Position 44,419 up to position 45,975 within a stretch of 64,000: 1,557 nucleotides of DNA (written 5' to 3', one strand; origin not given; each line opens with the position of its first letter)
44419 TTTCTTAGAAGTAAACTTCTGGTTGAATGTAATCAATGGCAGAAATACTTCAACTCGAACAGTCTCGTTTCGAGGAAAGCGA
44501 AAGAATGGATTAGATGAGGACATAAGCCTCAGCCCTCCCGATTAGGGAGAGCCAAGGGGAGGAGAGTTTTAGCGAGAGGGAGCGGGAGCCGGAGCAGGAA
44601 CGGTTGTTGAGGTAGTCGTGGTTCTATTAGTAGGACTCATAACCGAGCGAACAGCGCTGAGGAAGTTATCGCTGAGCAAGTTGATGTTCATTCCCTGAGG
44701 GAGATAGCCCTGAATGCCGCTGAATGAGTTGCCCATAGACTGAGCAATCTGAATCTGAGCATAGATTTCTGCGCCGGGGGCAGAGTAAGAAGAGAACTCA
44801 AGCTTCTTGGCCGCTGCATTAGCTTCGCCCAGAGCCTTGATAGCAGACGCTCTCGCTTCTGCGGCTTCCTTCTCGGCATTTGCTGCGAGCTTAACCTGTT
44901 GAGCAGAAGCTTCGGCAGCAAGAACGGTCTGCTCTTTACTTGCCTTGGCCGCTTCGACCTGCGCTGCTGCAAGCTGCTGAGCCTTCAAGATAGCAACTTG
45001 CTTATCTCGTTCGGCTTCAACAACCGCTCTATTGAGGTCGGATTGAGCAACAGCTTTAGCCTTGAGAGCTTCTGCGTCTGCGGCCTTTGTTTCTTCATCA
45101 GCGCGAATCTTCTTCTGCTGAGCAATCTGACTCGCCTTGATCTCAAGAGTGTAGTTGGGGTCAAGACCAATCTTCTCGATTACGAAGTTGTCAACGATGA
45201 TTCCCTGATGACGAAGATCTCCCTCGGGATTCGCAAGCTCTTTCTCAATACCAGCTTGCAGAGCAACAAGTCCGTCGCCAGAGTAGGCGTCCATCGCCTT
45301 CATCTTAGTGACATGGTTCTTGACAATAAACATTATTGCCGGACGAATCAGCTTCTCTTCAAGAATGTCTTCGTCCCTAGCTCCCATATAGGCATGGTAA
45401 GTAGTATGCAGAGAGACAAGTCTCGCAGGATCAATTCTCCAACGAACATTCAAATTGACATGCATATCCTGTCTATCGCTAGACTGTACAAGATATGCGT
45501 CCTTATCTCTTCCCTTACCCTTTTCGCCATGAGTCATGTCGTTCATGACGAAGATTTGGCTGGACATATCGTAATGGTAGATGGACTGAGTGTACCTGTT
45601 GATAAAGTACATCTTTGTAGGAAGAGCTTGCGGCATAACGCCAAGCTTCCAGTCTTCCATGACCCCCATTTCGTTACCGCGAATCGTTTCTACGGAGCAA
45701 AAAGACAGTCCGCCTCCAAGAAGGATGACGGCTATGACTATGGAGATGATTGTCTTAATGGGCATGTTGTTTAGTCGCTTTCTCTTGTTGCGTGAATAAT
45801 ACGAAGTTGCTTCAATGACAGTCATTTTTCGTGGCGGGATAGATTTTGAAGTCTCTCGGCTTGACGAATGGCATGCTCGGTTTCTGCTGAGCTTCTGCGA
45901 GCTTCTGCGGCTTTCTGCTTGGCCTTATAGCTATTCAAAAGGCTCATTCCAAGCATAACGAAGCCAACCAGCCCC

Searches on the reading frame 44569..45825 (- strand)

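Call 9: search_protein_families(library=pfam, proteins=[window:44569-45825:-], max_evalue=0.01)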
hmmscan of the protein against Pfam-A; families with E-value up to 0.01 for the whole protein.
window:44569-45825:- (418 aa): 1 family
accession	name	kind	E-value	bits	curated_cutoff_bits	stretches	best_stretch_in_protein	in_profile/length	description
PF01145.31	Band_7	-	1e-11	45.7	23.6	1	47-252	2-175/176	SPFH domain / Band 7 family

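Call 10: search_protein_families(library=phrogs, proteins=[window:44569-45825:-], max_evalue=0.01)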
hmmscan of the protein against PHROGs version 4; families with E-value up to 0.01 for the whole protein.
window:44569-45825:- (418 aa): 1 family
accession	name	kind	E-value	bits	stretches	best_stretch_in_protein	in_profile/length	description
phrog_200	-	other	1.2e-36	127.7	2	12-280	67-328/379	lipoprotein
